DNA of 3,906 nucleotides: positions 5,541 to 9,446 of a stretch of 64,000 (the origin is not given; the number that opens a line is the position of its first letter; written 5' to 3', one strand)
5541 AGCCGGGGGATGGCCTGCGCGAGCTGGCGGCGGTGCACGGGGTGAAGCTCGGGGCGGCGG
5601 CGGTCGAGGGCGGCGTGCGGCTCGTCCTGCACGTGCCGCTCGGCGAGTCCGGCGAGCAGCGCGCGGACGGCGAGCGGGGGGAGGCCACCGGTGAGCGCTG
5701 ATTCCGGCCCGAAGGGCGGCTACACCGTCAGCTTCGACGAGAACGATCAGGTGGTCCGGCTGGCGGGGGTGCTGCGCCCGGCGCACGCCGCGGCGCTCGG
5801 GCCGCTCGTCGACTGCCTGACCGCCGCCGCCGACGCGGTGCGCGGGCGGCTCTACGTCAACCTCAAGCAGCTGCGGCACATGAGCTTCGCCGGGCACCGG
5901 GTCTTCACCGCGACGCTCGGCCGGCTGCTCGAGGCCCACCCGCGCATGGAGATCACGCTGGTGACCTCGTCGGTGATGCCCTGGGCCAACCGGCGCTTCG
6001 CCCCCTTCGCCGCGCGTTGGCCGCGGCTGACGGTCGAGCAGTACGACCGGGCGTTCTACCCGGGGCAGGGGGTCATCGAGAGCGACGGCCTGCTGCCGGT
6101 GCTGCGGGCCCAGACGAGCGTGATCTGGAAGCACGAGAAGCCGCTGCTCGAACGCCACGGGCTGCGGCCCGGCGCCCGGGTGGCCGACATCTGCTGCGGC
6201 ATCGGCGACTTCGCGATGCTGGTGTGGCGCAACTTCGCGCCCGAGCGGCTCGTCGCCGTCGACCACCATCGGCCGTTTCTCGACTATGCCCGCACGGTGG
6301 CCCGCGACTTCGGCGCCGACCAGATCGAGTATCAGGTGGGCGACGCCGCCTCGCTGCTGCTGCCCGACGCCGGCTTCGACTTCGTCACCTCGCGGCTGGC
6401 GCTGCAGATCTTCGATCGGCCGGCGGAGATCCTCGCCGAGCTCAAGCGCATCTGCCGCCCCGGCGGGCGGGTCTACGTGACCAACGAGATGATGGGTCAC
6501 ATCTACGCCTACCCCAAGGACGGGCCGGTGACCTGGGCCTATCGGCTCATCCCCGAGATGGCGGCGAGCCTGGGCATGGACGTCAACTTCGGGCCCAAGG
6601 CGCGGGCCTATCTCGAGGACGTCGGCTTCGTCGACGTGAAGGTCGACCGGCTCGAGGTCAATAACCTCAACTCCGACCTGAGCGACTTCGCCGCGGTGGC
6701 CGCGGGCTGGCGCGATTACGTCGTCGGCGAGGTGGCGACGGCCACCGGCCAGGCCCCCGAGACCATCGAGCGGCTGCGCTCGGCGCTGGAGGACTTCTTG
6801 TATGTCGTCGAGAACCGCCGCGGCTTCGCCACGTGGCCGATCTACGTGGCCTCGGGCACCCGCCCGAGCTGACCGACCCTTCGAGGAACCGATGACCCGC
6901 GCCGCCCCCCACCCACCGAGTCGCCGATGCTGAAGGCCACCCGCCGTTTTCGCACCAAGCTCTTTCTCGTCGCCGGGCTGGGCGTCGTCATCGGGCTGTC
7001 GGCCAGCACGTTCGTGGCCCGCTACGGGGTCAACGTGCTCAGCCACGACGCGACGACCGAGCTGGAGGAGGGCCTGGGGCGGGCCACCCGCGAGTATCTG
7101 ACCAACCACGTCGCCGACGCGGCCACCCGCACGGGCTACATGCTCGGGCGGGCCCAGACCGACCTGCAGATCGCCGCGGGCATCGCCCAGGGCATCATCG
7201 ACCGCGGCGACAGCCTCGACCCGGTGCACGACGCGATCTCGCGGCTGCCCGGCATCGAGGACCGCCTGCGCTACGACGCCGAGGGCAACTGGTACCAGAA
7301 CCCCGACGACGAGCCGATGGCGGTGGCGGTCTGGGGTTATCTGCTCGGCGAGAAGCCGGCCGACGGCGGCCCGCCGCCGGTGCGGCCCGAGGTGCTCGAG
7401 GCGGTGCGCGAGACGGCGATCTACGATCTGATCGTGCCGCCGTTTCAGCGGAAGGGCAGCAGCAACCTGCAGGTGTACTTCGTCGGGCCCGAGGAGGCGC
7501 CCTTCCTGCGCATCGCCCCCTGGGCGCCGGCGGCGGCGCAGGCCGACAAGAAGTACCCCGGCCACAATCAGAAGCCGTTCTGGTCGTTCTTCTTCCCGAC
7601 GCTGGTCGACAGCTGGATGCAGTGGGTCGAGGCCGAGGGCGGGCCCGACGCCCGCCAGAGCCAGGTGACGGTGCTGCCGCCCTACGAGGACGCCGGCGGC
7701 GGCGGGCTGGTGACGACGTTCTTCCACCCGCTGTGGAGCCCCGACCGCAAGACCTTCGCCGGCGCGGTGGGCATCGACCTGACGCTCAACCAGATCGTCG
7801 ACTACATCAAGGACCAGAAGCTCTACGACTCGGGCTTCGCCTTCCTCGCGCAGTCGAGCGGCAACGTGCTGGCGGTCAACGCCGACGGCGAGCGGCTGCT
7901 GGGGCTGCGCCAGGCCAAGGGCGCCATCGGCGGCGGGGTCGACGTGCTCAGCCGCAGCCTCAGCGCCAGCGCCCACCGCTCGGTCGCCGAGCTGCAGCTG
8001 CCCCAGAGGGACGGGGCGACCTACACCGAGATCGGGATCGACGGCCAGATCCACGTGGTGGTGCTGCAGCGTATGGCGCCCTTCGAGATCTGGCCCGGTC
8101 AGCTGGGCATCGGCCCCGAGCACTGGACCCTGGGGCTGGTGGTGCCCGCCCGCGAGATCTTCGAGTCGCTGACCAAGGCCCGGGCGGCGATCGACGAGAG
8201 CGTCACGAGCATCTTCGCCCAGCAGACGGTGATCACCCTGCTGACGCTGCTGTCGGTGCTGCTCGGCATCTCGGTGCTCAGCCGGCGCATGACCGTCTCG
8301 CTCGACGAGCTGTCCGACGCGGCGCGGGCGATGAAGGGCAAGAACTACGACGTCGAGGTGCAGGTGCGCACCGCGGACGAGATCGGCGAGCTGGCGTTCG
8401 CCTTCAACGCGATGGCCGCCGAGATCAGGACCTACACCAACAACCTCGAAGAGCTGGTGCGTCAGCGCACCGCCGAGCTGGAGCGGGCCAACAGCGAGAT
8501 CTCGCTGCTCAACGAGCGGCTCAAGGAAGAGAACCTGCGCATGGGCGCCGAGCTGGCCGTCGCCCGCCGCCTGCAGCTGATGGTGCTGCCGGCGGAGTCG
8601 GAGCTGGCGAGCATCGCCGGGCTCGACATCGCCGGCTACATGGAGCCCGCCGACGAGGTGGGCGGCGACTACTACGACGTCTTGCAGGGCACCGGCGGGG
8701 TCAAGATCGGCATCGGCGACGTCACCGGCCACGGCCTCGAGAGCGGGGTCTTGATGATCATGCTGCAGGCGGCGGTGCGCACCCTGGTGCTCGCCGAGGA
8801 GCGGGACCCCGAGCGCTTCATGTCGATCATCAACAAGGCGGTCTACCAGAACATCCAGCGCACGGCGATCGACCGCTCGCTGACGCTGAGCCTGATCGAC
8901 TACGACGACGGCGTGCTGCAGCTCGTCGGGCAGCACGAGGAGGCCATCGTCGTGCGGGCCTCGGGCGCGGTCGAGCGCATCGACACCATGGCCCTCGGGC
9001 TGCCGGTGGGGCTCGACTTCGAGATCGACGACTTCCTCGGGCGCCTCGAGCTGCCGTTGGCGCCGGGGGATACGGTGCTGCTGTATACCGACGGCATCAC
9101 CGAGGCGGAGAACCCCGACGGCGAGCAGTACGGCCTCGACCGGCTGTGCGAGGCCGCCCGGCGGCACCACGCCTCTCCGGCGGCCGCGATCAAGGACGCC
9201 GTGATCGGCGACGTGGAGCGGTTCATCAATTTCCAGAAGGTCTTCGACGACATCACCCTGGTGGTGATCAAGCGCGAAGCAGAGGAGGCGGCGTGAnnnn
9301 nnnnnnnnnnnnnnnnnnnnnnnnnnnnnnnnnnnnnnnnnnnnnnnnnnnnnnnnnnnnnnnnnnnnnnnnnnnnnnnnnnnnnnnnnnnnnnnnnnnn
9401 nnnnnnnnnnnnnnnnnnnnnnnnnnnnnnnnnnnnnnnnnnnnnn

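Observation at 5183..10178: SiaABC-like partner-switching operon lacking a diguanylate cyclase but carrying a STAS-methyltransferase fusion and a second kinase-like paralog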

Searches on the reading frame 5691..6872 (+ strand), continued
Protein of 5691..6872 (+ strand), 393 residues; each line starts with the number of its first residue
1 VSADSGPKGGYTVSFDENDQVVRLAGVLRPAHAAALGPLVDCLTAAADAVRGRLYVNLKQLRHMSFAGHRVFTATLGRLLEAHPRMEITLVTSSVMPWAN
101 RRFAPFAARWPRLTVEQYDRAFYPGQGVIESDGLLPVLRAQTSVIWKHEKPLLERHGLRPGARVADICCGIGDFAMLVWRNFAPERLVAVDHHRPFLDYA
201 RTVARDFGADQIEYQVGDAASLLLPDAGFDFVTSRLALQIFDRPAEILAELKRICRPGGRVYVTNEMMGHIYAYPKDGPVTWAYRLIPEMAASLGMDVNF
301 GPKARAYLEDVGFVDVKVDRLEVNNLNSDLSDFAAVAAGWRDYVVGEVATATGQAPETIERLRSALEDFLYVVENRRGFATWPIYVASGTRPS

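Call 74: search_protein_families(library=pfam, max_evalue=0.001, proteins=[L037:5655-7391:+, L063:5571-7325:+, L085:5289-6983:+, L028:6335-7327:-, L036:6461-7465:-, L002:11514-12740:+, L051:7630-8559:-])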
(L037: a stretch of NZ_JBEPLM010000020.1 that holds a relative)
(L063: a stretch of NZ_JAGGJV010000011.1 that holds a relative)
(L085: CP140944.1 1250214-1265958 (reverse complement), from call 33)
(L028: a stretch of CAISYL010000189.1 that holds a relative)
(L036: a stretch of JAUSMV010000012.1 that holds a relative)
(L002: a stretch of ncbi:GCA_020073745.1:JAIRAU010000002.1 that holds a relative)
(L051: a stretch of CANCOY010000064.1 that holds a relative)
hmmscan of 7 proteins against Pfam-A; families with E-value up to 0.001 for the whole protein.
L037:5655-7391:+ (579 aa): 2 families
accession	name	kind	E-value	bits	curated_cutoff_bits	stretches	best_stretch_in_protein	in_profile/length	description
PF00563.25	EAL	-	1e-69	235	31.3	1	321-551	2-236/236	EAL domain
PF00990.26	GGDEF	-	1.6e-42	145.5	23.8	1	144-300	1-160/161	Diguanylate cyclase, GGDEF domain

L063:5571-7325:+ (585 aa): 2 families
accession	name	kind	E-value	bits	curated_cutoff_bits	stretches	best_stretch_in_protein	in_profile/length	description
PF00563.25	EAL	-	1.5e-71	241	31.3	1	337-565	2-234/236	EAL domain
PF00990.26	GGDEF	-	1.8e-43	148.6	23.8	1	162-316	1-160/161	Diguanylate cyclase, GGDEF domain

L085:5289-6983:+ (564 aa): 2 families
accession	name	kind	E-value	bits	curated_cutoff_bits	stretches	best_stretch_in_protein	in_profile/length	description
PF00563.25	EAL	-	1.3e-72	244.5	31.3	1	310-538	2-234/236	EAL domain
PF00990.26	GGDEF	-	6.9e-45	153.1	23.8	1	135-289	1-160/161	Diguanylate cyclase, GGDEF domain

L028:6335-7327:- (331 aa): 1 family
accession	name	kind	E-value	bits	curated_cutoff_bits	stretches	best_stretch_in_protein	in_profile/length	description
PF07228.17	SpoIIE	-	4.3e-39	134.9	25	1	139-329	1-189/192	Stage II sporulation protein E (SpoIIE)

L036:6461-7465:- (335 aa): 1 family
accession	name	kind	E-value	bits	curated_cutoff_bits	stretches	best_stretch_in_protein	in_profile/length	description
PF07228.17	SpoIIE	-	8.3e-40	137.2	25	1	147-332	1-188/192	Stage II sporulation protein E (SpoIIE)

L002:11514-12740:+ (408 aa): 1 family
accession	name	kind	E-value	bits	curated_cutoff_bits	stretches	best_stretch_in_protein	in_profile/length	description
PF00211.25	Guanylate_cyc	-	3.4e-26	92.4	21.9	1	115-283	8-174/183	Adenylate and Guanylate cyclase catalytic domain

L051:7630-8559:- (310 aa): 1 family
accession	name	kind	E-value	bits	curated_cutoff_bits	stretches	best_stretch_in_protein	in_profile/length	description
PF00211.25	Guanylate_cyc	-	1.1e-27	97.3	21.9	1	76-259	6-181/183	Adenylate and Guanylate cyclase catalytic domain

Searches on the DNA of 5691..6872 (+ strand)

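Call 32: search_dna_similar(query=L084:5400-7146:+, collection=plasmids, mode=near, max_rows=60)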
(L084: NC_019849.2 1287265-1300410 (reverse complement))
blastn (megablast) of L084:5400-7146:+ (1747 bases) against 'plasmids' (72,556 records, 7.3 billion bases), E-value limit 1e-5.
Records with a match: 76; places in all: 76; records where one place covers at least 80% of the query: 71.
Best place of each record, by identity: >=99% 19; 95-99% 29; 90-95% 3; 80-90% 18; 60-80% 7.
By first word of the organism name: Sinorhizobium 71; Aminobacter 3; Rhizobium 2.
By predicted mobility (MOB-suite, as given by PLSDB): mobilizable 57; non-mobilizable 11; conjugative 8.
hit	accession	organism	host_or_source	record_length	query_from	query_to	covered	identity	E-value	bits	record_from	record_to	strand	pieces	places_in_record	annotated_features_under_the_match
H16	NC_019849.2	Sinorhizobium meliloti GR4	-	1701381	1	1747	100%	100.0%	0e+0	3227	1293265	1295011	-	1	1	none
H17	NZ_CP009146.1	Sinorhizobium meliloti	Medicago orbicularis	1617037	1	1747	100%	99.7%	0e+0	3193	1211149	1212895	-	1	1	none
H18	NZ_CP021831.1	Sinorhizobium meliloti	Medicago truncatula,Single Cell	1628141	1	1747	100%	99.7%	0e+0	3193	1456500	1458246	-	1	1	none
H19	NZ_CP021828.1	Sinorhizobium meliloti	Medicago truncatula,Single Cell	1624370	1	1747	100%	99.7%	0e+0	3193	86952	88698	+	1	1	none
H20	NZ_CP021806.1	Sinorhizobium meliloti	Medicago truncatula,Single Cell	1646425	1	1747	100%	99.5%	0e+0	3182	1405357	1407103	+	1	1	none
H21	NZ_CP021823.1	Sinorhizobium meliloti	Medicago truncatula,Single Cell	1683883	1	1747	100%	99.5%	0e+0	3182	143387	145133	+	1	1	none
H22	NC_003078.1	Sinorhizobium meliloti 1021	-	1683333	1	1747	100%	99.5%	0e+0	3177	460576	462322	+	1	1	none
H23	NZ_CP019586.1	Sinorhizobium meliloti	Medicago arborea,tissue sample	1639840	1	1747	100%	99.5%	0e+0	3177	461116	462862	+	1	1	none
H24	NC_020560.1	Sinorhizobium meliloti 2011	-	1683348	1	1747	100%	99.5%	0e+0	3177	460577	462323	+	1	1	none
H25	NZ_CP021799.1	Sinorhizobium meliloti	Medicago sativa,Single Cell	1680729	1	1747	100%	99.5%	0e+0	3177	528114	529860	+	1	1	none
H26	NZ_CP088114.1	Sinorhizobium meliloti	cell culture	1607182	1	1747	100%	99.5%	0e+0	3177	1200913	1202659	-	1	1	none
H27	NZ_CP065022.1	Sinorhizobium meliloti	Medicago sativa subsp. varia (Martyn) ...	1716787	1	1747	100%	99.5%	0e+0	3177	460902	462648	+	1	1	none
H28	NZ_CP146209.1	Sinorhizobium meliloti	-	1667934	1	1747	100%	99.5%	0e+0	3177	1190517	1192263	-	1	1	none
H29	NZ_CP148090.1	Sinorhizobium meliloti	Medicago sativa,cell culture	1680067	1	1747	100%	99.5%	0e+0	3177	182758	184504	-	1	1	none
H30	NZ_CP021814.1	Sinorhizobium meliloti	Medicago truncatula,Single Cell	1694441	1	1747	100%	99.4%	0e+0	3171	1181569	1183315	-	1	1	none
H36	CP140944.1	Sinorhizobium meliloti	Medicago lupulina,whole organism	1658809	3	1747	100%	98.7%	0e+0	3096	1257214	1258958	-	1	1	methyltransferase domain-containing protein | ubiquinone biosynthesis methyltransferase UbiE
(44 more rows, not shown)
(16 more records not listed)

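Call 33: get_annotated_region(hit=H36, flank=7000)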
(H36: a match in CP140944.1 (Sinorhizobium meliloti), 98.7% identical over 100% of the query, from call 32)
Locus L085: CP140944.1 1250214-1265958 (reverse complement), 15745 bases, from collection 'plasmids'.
description: Sinorhizobium meliloti strain ml66 plasmid pMl9, complete sequence
organism: Sinorhizobium meliloti (NCBI taxid 382)
taxonomy: Bacteria; Pseudomonadota; Alphaproteobacteria; Hyphomicrobiales; Rhizobiaceae; Sinorhizobium; Sinorhizobium meliloti
host: -; source: Medicago lupulina,whole organism; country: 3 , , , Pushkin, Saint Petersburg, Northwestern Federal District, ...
typing (MOB-suite, as given by PLSDB): mobilizable; relaxase MOBQ
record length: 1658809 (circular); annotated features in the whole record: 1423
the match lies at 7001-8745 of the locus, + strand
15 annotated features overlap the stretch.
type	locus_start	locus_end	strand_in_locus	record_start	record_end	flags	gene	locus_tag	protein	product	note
CDS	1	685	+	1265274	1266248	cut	-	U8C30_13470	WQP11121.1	sialic acid TRAP transporter substrate-binding protein SiaP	-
CDS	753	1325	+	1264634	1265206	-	-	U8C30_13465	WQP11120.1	TRAP transporter small permease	-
CDS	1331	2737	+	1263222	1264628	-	-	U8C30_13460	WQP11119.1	TRAP transporter large permease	-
CDS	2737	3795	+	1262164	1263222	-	-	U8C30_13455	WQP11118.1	L-idonate 5-dehydrogenase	-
CDS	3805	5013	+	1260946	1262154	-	uxuA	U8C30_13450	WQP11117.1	mannonate dehydratase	-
CDS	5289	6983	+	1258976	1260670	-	-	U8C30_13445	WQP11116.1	EAL domain-containing protein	-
CDS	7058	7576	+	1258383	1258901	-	-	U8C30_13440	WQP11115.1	ubiquinone biosynthesis methyltransferase UbiE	-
CDS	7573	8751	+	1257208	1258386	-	-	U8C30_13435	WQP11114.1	methyltransferase domain-containing protein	-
CDS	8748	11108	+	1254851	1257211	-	-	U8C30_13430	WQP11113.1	SpoIIE family protein phosphatase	-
CDS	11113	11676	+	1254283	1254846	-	-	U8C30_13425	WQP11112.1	ATP-binding protein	-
CDS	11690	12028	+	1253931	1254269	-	-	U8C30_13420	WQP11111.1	hypothetical protein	-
CDS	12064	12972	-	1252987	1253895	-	-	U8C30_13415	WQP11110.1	SMP-30/gluconolactonase/LRE family protein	-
CDS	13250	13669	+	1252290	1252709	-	-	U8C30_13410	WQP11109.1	DUF1236 domain-containing protein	-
CDS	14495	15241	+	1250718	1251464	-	-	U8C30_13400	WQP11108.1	3-oxoacyl-ACP reductase family protein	-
CDS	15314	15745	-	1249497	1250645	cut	-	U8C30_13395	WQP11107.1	AraC family transcriptional regulator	-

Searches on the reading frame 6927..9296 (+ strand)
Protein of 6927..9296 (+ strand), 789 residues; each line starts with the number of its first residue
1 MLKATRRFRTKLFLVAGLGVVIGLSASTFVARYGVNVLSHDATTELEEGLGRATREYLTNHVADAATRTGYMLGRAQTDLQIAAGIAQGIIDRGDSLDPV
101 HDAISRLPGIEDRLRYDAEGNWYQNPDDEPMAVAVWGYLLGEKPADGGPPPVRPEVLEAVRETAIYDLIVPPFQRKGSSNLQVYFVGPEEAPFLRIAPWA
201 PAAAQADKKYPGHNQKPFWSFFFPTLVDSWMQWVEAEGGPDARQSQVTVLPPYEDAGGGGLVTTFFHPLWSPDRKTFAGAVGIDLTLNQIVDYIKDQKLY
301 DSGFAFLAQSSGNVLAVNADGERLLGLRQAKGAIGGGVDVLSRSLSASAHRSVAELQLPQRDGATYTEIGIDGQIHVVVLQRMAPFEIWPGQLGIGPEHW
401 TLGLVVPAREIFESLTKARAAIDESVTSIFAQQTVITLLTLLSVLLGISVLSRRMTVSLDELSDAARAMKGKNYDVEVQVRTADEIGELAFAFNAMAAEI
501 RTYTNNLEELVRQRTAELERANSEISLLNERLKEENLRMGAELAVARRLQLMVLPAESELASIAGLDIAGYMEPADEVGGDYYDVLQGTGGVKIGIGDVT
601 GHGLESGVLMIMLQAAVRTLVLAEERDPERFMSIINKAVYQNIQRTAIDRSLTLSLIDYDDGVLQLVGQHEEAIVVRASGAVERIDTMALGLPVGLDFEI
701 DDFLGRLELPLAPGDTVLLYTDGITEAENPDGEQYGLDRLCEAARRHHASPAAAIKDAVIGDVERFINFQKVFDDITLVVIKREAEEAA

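Call 5: search_protein_families(library=pfam, max_evalue=0.1, proteins=[window:6927-9296:+])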
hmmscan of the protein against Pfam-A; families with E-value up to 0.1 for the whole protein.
window:6927-9296:+ (789 aa): 4 families
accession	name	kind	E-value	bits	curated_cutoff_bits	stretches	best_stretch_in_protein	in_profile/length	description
PF07228.17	SpoIIE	-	2.1e-39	135.9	25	1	590-783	3-191/192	Stage II sporulation protein E (SpoIIE)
PF00672.30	HAMP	-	1.8e-12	47.8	25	1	450-501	1-52/53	HAMP domain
PF02743.24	dCache_1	-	2.2e-08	34.4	45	1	248-322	114-186/240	Cache domain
PF22638.1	FlgK_D1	-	0.067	13.2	28.6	0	457-535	17-95/233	Flagellar hook-associated protein FlgK helical domain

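Call 6: search_protein_families(library=ncbifam, max_evalue=0.1, proteins=[window:6927-9296:+])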
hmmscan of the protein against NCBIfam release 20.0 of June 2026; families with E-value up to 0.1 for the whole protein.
window:6927-9296:+ (789 aa): 25 families
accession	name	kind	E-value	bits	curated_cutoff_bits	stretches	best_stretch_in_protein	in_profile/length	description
NF038263.1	prot_phos_SiaA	equivalog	7.7e-32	110.6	700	1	433-780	310-654/658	biofilm regulation protein phosphatase SiaA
NF008184.0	PRK10935.1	equivalog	4.9e-13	48.6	553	1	431-533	152-255/565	nitrate/nitrite two-component system sensor histidine kinase NarQ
NF033092.0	HK_WalK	equivalog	5.9e-11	41.6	725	1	424-509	173-255/594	cell wall metabolism sensor histidine kinase WalK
NF007896.0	PRK10600.1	equivalog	1e-09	37.6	578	1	426-550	149-269/598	nitrate/nitrite two-component system sensor histidine kinase NarX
NF011874.0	PRK15347.1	equivalog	1.4e-08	33.3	852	1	423-531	288-397/921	two component system sensor kinase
NF053592.1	HK_near_YfiR_like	equivalog_domain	5.2e-08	32.7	194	1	419-501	139-222/223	sensor histidine kinase, YfiR-like protein-associated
TIGR03785.1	marine_sort_HK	equivalog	1e-05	24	612.2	1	417-518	396-496/703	proteobacterial dedicated sortase system histidine kinase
NF041210.1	his_kin_PieS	equivalog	1.4e-05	24.3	850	1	429-513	164-249/474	two component system sensor histidine kinase PieS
NF012163.2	BaeS_SmeS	equivalog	1.8e-05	23.9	500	1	434-511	167-244/457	sensor histidine kinase efflux regulator BaeS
NF058645.1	MCPCtpMPsAe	equivalog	5.7e-05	22.1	900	1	402-518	176-294/558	methyl-accepting chemotaxis protein CtpM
NF045911.1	TCSHisKinNblS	equivalog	8.8e-05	21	1000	1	443-520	193-270/621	two-component system sensor histidine kinase NblS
NF040691.1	MtrAB_MtrB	equivalog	0.00018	20.7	450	1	430-512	185-269/507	MtrAB system histidine kinase MtrB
NF012226.0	AdeS_HK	equivalog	0.00059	19.1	500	1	432-506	62-137/353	two-component sensor histidine kinase AdeS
TIGR02956.1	TMAO_torS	equivalog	0.0013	16.9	676.5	1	417-542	317-458/967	TMAO reductase system sensor histidine kinase/response regulator TorS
NF007004.0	PRK09467.1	equivalog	0.0016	17.4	415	1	426-505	155-230/440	two-component system sensor histidine kinase EnvZ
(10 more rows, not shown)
